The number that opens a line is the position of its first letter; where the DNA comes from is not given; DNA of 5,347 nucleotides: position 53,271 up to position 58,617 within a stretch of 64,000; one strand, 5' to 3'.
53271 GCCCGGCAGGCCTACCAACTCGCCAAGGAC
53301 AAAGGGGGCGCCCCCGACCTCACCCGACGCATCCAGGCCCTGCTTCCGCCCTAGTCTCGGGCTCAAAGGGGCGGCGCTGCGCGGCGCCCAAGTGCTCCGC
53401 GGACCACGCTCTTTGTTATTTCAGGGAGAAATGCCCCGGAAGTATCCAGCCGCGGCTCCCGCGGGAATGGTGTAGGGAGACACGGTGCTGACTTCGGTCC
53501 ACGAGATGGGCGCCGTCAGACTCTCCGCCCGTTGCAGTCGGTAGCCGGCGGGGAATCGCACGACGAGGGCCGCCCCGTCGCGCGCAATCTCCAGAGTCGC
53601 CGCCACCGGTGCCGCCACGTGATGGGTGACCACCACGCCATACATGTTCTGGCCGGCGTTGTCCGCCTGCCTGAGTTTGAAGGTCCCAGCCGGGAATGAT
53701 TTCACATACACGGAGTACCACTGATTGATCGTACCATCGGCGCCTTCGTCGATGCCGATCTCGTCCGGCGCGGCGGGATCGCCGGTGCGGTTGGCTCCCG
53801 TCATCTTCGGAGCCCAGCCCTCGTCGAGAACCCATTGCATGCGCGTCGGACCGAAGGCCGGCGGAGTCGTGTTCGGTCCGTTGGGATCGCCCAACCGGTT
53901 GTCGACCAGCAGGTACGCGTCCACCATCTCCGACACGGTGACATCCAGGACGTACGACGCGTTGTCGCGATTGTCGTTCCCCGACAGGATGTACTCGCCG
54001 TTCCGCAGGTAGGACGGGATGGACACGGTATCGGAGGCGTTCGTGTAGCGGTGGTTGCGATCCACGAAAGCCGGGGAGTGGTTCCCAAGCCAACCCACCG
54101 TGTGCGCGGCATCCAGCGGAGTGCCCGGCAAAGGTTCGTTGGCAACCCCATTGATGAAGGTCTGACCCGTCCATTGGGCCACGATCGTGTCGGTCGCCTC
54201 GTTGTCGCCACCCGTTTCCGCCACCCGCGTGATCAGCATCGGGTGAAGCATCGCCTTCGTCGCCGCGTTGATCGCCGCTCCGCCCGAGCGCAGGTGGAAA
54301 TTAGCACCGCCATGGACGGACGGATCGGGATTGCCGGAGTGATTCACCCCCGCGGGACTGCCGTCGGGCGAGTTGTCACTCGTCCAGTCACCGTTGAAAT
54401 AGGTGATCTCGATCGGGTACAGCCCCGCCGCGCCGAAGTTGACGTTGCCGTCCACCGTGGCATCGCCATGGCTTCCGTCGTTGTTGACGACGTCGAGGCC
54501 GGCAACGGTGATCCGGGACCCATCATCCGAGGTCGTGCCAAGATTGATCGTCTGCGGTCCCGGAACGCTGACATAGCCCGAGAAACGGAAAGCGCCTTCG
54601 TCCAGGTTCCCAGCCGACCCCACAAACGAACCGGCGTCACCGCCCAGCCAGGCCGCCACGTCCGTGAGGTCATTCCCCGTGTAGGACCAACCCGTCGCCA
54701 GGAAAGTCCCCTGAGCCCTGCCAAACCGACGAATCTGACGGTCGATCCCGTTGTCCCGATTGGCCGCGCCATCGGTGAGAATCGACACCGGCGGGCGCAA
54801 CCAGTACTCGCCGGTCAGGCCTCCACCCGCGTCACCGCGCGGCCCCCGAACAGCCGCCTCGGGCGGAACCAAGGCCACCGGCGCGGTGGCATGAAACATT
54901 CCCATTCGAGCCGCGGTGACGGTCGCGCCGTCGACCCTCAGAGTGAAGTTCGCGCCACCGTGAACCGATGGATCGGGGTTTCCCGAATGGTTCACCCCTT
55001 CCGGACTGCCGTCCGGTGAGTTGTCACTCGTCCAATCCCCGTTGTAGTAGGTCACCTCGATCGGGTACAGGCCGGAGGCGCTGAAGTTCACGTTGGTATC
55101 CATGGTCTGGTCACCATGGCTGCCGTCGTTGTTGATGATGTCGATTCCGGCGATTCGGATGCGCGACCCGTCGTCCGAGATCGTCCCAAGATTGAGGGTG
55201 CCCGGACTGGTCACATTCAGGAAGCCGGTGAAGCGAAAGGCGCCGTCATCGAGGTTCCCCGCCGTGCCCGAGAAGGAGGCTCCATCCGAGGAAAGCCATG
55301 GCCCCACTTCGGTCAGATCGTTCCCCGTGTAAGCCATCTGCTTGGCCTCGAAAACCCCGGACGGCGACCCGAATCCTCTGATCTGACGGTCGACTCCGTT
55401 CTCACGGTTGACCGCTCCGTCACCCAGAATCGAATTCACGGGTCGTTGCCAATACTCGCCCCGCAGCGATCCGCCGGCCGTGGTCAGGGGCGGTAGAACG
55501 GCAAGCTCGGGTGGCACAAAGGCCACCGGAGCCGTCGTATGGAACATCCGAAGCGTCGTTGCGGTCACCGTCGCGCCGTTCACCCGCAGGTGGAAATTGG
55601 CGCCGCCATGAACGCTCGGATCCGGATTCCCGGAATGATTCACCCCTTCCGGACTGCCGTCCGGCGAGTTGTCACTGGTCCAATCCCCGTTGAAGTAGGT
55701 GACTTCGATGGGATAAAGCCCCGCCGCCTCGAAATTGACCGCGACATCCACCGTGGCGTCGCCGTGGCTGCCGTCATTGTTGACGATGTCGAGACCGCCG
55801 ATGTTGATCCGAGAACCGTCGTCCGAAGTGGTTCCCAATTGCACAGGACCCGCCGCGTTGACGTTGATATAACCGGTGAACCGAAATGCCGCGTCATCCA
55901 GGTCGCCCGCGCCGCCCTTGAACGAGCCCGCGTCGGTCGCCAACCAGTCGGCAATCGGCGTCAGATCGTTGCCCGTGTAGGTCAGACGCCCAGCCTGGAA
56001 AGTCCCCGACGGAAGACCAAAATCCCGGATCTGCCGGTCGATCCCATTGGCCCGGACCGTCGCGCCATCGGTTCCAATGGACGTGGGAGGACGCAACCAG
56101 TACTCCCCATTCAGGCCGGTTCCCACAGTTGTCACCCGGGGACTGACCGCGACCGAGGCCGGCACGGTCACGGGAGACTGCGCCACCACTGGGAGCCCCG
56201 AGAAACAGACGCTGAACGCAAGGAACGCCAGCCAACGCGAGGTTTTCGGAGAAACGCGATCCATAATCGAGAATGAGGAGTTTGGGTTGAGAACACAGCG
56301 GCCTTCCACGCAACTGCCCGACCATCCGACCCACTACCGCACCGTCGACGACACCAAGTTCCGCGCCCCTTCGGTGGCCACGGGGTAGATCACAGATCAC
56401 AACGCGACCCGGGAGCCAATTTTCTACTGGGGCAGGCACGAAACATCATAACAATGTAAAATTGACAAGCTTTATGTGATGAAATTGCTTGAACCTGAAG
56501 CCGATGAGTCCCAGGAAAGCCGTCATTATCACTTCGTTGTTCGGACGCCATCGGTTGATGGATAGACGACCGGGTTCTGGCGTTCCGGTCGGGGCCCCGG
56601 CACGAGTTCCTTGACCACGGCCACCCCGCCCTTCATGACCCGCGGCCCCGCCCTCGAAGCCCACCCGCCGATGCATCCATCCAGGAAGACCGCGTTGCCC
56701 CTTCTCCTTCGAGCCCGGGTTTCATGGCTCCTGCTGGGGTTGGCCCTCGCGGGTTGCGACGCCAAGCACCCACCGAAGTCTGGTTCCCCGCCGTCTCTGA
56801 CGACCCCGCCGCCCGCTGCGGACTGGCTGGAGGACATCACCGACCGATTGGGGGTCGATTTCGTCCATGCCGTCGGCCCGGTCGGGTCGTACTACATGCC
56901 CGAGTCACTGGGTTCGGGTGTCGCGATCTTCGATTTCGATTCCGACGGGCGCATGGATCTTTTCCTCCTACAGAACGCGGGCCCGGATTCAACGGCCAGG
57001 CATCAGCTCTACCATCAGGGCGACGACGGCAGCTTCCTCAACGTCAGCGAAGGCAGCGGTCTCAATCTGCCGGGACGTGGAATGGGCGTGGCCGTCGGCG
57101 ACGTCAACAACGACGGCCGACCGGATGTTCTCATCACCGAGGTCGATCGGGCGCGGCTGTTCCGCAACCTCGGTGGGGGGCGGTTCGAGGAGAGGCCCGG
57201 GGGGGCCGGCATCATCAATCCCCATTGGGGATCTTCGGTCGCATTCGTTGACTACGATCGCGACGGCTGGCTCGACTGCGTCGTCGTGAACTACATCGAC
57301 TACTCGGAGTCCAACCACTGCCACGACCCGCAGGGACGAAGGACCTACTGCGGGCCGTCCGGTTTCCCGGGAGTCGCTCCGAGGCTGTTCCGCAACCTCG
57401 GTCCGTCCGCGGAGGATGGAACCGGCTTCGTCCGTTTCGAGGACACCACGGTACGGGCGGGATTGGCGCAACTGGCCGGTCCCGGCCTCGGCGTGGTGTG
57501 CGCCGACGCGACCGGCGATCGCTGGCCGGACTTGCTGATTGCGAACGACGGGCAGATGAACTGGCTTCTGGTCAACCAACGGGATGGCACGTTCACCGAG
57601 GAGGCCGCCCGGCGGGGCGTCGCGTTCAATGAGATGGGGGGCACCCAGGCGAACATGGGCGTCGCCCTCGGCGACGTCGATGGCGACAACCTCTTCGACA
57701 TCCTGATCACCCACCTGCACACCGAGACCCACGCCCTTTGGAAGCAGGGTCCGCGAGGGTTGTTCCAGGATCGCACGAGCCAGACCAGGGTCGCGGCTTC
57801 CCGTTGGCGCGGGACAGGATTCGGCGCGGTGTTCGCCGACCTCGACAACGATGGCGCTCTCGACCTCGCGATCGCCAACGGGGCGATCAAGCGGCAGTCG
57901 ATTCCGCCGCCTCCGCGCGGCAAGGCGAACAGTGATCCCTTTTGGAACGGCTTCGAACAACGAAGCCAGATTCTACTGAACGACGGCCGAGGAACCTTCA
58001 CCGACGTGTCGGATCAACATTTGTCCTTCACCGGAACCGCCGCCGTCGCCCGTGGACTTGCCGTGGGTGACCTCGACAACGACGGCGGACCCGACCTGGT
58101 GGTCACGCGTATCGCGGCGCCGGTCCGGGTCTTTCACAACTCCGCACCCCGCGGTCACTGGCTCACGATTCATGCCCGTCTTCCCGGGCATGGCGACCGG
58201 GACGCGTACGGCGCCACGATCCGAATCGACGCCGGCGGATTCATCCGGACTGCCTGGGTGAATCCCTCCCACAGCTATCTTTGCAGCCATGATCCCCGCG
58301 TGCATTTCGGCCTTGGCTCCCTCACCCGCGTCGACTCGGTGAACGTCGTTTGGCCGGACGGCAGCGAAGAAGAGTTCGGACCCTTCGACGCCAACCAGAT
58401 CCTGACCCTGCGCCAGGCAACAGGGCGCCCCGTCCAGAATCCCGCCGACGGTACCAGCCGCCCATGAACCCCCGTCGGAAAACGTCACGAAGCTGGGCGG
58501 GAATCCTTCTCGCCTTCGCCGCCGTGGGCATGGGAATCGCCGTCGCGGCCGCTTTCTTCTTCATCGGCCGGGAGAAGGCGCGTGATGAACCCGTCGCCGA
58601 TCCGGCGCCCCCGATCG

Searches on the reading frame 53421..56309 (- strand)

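Call 58: search_protein_families(library=pfam, proteins=[window:53421-56309:-], max_evalue=0.00001)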
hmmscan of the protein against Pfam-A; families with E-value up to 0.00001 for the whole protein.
window:53421-56309:- (962 aa): 1 family
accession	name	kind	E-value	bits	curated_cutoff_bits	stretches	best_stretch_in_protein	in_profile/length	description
PF07691.17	PA14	-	6.3e-28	97.9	24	3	138-214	44-127/147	PA14 domain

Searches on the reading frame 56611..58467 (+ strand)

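Call 58: search_protein_families(library=pfam, proteins=[window:56611-58467:+], max_evalue=0.00001)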
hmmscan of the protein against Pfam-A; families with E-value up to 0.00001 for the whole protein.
window:56611-58467:+ (618 aa): 3 families
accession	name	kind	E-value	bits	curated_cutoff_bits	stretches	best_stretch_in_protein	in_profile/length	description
PF13517.12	FG-GAP_3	-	5e-44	149.2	26.9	4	164-225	1-61/61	FG-GAP-like repeat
PF07593.17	UnbV_ASPIC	-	1.1e-18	67.3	23.4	1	532-599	1-68/68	ASPIC and UnbV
PF01839.29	FG-GAP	-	1.2e-15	57.4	22.1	0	157-176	2-21/37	FG-GAP repeat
